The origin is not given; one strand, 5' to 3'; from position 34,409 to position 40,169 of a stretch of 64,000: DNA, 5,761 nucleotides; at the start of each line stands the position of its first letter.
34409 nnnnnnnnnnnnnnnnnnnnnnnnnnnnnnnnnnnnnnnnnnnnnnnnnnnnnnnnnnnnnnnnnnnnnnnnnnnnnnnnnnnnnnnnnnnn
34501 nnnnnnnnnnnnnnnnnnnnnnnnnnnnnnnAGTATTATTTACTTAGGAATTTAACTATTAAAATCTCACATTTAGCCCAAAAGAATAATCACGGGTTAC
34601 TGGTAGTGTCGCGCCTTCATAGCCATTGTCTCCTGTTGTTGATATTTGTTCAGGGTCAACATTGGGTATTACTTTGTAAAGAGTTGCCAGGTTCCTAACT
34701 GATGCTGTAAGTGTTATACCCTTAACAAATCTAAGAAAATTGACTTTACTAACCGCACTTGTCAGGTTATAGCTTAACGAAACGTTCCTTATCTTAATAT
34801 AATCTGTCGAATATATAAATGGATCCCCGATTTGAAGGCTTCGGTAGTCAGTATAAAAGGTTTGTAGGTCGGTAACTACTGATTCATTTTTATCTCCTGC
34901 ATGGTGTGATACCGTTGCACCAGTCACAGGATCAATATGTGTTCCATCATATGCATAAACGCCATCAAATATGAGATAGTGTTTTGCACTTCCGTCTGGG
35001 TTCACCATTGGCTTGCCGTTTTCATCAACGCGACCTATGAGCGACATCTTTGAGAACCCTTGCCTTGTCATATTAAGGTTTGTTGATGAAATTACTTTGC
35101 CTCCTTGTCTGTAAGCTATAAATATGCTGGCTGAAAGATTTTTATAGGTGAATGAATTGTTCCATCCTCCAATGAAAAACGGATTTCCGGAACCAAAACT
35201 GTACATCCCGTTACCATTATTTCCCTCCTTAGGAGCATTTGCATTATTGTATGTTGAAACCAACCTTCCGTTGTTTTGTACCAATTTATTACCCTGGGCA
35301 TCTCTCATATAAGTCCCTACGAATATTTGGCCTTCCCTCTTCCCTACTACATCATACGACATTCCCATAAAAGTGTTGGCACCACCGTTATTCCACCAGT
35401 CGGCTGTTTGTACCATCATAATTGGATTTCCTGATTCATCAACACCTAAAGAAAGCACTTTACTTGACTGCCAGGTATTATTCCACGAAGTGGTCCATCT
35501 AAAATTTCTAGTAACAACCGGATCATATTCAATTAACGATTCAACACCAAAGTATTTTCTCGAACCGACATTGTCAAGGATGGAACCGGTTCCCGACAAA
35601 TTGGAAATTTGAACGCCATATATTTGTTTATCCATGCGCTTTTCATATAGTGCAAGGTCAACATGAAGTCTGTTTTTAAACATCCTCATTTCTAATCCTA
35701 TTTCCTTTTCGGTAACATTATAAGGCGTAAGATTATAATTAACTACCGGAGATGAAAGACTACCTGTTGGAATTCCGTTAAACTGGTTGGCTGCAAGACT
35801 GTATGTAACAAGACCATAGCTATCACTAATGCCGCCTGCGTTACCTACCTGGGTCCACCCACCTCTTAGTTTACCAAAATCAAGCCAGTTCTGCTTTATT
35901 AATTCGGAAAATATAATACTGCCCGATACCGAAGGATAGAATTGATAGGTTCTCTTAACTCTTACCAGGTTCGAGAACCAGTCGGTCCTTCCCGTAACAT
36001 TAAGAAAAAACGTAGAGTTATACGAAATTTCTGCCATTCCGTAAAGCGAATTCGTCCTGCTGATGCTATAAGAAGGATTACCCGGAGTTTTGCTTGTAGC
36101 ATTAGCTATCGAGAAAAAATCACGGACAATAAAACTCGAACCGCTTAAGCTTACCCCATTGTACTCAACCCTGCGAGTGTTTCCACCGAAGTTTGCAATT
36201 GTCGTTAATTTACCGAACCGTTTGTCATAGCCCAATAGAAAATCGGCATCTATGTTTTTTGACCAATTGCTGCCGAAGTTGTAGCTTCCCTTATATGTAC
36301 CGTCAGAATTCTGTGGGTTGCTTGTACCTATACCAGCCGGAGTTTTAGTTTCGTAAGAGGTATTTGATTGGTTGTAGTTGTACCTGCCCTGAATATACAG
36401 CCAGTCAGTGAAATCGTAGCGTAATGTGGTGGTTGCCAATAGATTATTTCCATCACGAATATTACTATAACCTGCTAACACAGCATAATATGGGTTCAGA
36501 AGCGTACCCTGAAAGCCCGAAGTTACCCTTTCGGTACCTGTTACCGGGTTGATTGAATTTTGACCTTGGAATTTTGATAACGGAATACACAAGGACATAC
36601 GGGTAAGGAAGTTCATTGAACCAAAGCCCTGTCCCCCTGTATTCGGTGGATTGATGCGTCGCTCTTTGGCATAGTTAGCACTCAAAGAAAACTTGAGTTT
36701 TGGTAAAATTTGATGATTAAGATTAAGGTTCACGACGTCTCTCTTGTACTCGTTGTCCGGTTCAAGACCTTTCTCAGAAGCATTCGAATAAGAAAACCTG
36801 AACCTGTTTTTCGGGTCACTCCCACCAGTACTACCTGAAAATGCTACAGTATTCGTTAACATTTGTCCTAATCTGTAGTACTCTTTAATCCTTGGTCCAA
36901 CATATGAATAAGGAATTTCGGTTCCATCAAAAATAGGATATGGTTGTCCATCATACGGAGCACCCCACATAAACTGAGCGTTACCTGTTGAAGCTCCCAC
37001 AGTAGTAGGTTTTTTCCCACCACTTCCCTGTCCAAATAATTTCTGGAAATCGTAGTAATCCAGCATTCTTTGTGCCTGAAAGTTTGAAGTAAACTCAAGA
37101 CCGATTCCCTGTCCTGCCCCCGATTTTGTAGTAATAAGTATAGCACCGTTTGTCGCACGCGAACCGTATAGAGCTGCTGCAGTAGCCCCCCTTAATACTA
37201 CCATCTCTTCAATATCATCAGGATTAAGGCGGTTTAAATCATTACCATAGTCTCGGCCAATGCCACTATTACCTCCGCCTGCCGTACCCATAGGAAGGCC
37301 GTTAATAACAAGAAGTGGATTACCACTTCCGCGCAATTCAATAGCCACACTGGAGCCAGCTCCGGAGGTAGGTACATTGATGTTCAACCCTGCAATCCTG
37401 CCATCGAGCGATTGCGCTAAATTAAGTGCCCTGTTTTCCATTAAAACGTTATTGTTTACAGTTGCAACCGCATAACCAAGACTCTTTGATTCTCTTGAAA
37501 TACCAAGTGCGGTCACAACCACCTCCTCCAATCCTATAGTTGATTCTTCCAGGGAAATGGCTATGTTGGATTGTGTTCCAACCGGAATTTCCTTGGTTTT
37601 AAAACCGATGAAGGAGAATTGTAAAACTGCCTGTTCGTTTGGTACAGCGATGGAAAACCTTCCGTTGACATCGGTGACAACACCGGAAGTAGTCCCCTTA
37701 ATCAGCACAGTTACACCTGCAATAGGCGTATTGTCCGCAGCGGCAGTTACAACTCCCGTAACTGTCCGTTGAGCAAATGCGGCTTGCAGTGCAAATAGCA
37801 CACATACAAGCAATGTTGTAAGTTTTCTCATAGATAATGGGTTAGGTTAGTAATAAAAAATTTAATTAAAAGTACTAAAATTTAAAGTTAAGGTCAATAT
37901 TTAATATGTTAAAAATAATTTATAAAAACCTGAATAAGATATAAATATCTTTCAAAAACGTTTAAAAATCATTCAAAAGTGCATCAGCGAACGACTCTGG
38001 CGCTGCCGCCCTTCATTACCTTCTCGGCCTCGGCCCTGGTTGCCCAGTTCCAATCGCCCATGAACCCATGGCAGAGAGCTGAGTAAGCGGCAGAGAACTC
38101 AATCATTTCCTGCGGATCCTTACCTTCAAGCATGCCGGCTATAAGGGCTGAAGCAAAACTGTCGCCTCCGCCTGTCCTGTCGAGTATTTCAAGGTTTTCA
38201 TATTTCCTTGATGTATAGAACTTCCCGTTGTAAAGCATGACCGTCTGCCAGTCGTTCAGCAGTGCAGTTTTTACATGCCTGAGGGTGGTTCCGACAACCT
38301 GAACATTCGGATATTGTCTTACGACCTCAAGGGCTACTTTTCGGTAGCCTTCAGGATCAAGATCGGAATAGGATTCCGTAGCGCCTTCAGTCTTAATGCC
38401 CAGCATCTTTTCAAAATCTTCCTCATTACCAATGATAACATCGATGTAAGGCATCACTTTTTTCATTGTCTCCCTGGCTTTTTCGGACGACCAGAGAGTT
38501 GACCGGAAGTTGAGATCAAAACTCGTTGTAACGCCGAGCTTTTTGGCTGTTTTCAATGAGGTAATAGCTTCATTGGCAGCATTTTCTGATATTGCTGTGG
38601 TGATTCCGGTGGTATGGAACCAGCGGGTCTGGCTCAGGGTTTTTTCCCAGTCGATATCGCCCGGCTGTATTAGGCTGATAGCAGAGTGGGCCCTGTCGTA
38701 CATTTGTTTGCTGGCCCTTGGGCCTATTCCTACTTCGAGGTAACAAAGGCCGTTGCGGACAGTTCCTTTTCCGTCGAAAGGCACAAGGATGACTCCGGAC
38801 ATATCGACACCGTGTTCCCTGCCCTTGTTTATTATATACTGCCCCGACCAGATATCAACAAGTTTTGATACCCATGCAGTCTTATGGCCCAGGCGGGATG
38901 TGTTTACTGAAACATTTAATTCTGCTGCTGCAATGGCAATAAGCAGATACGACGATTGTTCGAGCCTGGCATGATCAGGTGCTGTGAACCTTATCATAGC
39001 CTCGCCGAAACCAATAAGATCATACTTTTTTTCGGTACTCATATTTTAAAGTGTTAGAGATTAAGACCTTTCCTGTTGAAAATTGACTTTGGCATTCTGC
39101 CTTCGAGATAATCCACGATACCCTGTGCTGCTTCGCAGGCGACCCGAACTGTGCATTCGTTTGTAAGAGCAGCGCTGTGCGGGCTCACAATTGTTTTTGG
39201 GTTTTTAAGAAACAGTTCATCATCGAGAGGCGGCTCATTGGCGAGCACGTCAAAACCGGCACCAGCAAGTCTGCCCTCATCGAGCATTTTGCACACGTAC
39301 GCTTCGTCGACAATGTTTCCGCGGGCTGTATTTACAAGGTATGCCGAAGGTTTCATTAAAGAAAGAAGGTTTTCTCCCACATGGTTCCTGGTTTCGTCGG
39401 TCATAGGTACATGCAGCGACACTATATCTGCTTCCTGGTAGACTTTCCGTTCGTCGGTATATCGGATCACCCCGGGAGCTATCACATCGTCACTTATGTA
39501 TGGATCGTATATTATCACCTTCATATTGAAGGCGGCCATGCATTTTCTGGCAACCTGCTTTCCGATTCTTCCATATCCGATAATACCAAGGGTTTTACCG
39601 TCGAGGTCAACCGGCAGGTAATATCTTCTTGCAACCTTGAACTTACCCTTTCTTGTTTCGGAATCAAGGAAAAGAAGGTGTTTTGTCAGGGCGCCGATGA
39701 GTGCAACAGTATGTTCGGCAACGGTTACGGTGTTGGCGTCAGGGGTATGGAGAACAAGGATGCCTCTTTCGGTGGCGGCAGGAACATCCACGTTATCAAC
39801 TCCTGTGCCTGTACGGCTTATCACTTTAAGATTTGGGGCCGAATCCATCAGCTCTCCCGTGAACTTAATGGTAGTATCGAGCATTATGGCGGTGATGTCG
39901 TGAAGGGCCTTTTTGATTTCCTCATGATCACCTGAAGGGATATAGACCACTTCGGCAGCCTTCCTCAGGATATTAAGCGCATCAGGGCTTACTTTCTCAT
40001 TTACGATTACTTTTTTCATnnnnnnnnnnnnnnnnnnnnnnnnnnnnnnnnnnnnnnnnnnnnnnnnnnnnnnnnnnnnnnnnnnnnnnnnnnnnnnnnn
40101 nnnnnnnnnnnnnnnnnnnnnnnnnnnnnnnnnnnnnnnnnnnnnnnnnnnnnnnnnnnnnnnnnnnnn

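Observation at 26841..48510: SusC/SusD locus with no recognisable GH/PL/CE: exported small-molecule-type enzymes plus cytoplasmic keto-deoxy-acid and carbon-shuffling modules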

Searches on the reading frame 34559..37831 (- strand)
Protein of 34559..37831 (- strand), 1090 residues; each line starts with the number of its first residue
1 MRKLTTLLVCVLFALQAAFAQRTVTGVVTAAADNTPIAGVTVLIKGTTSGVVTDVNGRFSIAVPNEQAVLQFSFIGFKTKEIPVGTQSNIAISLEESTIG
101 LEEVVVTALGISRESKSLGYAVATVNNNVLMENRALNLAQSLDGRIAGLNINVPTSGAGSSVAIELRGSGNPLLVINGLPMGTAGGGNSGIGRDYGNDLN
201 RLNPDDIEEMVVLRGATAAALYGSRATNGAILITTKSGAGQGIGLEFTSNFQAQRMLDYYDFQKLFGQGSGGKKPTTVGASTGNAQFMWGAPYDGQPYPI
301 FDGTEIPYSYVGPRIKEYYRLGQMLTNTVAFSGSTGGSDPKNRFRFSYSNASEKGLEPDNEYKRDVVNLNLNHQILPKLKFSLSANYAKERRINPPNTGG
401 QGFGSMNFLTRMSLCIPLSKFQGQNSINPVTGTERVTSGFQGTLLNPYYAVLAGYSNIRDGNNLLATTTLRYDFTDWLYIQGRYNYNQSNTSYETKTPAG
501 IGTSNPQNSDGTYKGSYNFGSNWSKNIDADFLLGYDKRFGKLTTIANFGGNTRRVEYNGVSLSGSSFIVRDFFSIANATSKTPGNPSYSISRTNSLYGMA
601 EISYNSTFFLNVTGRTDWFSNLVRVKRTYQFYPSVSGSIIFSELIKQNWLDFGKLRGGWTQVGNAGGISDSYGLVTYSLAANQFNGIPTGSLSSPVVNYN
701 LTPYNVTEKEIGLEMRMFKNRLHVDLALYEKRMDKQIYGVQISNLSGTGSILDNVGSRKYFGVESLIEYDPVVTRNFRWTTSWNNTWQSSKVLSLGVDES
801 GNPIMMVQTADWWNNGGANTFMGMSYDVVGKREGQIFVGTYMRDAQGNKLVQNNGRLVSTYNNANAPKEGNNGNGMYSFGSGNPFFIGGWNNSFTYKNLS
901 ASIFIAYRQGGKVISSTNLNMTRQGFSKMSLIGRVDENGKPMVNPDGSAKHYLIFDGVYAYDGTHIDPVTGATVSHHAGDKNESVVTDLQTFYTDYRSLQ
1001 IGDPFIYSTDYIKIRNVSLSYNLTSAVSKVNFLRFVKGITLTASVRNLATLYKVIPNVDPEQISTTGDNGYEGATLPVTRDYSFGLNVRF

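Call 3: search_protein_families(library=pfam, proteins=[window:34559-37831:-], max_evalue=0.01)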
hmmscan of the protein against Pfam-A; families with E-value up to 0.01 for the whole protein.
window:34559-37831:- (1090 aa): 3 families
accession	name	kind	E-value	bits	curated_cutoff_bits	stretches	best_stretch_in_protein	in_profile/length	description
PF13715.12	CarbopepD_reg_2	-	5e-20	71.8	32.2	1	24-106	1-88/88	CarboxypepD_reg-like domain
PF07715.20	Plug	-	4.1e-14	53.4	23.9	1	117-230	4-107/107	TonB-dependent Receptor Plug Domain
PF13620.12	CarboxypepD_reg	-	2.2e-11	44.4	32.3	1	23-93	1-80/82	Carboxypeptidase regulatory-like domain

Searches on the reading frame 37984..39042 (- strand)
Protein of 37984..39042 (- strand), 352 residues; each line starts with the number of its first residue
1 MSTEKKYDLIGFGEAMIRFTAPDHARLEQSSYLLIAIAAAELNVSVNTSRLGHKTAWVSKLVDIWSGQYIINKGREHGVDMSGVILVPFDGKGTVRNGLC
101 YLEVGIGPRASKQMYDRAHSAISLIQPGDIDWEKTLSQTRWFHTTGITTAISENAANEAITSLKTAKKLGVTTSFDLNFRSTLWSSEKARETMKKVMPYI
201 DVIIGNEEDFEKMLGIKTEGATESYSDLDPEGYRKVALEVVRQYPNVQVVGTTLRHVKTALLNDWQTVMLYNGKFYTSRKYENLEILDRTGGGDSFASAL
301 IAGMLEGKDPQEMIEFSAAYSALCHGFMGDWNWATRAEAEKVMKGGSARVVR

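Call 3: search_protein_families(library=pfam, proteins=[window:37984-39042:-], max_evalue=0.01)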
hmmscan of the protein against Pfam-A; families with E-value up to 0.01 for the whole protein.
window:37984-39042:- (352 aa): 2 families
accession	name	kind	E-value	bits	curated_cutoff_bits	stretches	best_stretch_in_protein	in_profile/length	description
PF00294.29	PfkB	-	3.3e-26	92.8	25.8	1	12-324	7-289/302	pfkB family carbohydrate kinase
PF08543.17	Phos_pyr_kin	-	7e-05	22.8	27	1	186-320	105-227/246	Phosphomethylpyrimidine kinase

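Call 7: search_protein_families(library=ncbifam, proteins=[window:37984-39042:-], max_evalue=0.001)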
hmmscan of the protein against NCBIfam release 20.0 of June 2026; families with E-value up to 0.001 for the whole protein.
window:37984-39042:- (352 aa): 13 families
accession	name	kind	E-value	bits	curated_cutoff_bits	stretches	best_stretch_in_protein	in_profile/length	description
NF041633.1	trifunc_aldol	exception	5.7e-103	345.3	700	1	5-350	240-578/580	KHG/KDPG aldolase/sugar kinase fusion protein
NF041332.1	KDG_KDGal_kin_Halo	equivalog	6e-65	219.8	440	1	8-347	3-314/320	bifunctional 2-dehydro-3-deoxygluconokinase/2-dehydro-3-deoxygalactonokinase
NF040938.1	KDG_KDGal_kin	equivalog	8.5e-37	126.9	400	1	9-342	1-302/305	bifunctional 2-dehydro-3-deoxygluconokinase/2-dehydro-3-deoxygalactonokinase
TIGR04382.1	myo_inos_iolC_N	equivalog_domain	3.4e-33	115.2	300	1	7-323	2-288/309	5-dehydro-2-deoxygluconokinase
NF006957.1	PRK09434.1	equivalog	6.2e-14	52.2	450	1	32-316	21-272/302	fructokinase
NF047869.1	myo_kin_aldol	exception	1.8e-13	49.7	600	1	3-323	3-310/586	bifunctional 5-dehydro-2-deoxygluconokinase/5-dehydro-2-deoxyphosphogluconate aldolase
NF049991.1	TagKinase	equivalog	2.4e-11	43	420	1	48-220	51-215/321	tagatose kinase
NF052444.1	DhDoxglucKinKdgK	equivalog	3.9e-11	42.9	400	1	130-214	117-203/303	2-dehydro-3-deoxygluconokinase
NF007321.0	PRK09813.1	equivalog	5.8e-08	32.5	247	0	269-331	199-261/261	fructoselysine 6-kinase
TIGR02152.1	D_ribokin_bact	equivalog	7.5e-08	32.1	299.65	1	283-323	239-279/298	ribokinase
NF053626.1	RibKinHalex1628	equivalog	7.2e-06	25.7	330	0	283-343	229-291/293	ATP-dependent ribose-1-phosphate kinase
NF008353.0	PRK11142.1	equivalog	7.2e-05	22.4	341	0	285-324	244-283/307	ribokinase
NF006346.0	PRK08573.1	equivalog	0.00041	19.2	528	1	187-318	120-237/450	bifunctional hydroxymethylpyrimidine kinase/phosphomethylpyrimidine kinase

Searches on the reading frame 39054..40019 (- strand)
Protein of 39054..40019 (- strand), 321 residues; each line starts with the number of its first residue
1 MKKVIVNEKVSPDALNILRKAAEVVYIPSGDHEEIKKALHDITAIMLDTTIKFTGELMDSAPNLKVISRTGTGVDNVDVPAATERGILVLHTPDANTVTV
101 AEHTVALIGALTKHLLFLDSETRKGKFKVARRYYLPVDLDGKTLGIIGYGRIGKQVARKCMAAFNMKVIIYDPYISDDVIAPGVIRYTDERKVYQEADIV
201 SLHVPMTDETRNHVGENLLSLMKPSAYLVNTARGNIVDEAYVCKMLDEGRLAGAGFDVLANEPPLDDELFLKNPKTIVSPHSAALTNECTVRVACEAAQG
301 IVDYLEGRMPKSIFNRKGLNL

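Call 3: search_protein_families(library=pfam, proteins=[window:39054-40019:-], max_evalue=0.01)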
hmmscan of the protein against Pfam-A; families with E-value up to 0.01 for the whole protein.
window:39054-40019:- (321 aa): 4 families
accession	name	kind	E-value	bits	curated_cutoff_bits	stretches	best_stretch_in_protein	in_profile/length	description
PF02826.25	2-Hacid_dh_C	-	5.6e-52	176.1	25.1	1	106-283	2-178/178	D-isomer specific 2-hydroxyacid dehydrogenase, NAD binding domain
PF00389.36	2-Hacid_dh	-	9.6e-34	116.4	24.6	1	4-313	1-132/134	D-isomer specific 2-hydroxyacid dehydrogenase, catalytic domain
PF03446.21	NAD_binding_2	-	1.1e-05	26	21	1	144-244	2-105/161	NAD binding domain of 6-phosphogluconate dehydrogenase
PF00044.30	Gp_dh_N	-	0.0022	18.7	31.7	1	144-170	3-29/101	Glyceraldehyde 3-phosphate dehydrogenase, NAD binding domain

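Call 7: search_protein_families(library=ncbifam, proteins=[window:39054-40019:-], max_evalue=0.001)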
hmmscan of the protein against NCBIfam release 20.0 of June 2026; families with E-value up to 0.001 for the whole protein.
window:39054-40019:- (321 aa): 21 families
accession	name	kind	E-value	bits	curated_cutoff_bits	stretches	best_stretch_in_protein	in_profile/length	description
TIGR01327.1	PGDH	equivalog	3.3e-86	290.2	454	1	3-316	1-312/525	phosphoglycerate dehydrogenase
NF009714.1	PRK13243.1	equivalog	1e-64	219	455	1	3-318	4-326/332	glyoxylate reductase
NF005069.0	PRK06487.1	equivalog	6e-57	193.1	448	1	23-309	30-315/320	2-hydroxyacid dehydrogenase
NF005387.0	PRK06932.1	equivalog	6.5e-49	166.6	492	1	4-294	5-298/314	2-hydroxyacid dehydrogenase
NF008759.0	PRK11790.1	equivalog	1.9e-48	165.1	404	1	3-306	13-318/410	phosphoglycerate dehydrogenase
NF011938.0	PRK15409.1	equivalog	2.5e-47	161.5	492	1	4-316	5-320/324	glyoxylate/hydroxypyruvate reductase GhrB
NF006263.0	PRK08410.1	equivalog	1.2e-45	156.3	389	1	4-307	4-309/311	D-2-hydroxyacid dehydrogenase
NF005750.0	PRK07574.1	equivalog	1.6e-45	155.8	329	1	30-306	79-358/386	NAD-dependent formate dehydrogenase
NF005027.0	PRK06436.1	equivalog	1.7e-35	122.6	261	1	63-317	49-291/303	2-hydroxyacid dehydrogenase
NF041369.1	Dhydh_Halo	equivalog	1.1e-30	106.9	400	1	66-294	58-284/305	D-2-hydroxyacid dehydrogenase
NF006374.0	PRK08605.1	subfamily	4.9e-29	101.4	356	1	64-305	70-322/332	D-lactate dehydrogenase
NF001309.0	PRK00257.1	equivalog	4.4e-28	98.3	434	1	3-305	2-278/379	4-phosphoerythronate dehydrogenase PdxB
NF000492.1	vanH_gen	exception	6.3e-27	94.4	540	1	64-263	67-256/312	D-lactate dehydrogenase VanH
NF000004.1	vanH-D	exception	3.6e-23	82.2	550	1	64-294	73-291/323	D-lactate dehydrogenase VanH-D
NF009127.0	PRK12480.1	equivalog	4.3e-23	81.8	579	1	64-263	70-265/330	D-lactate dehydrogenase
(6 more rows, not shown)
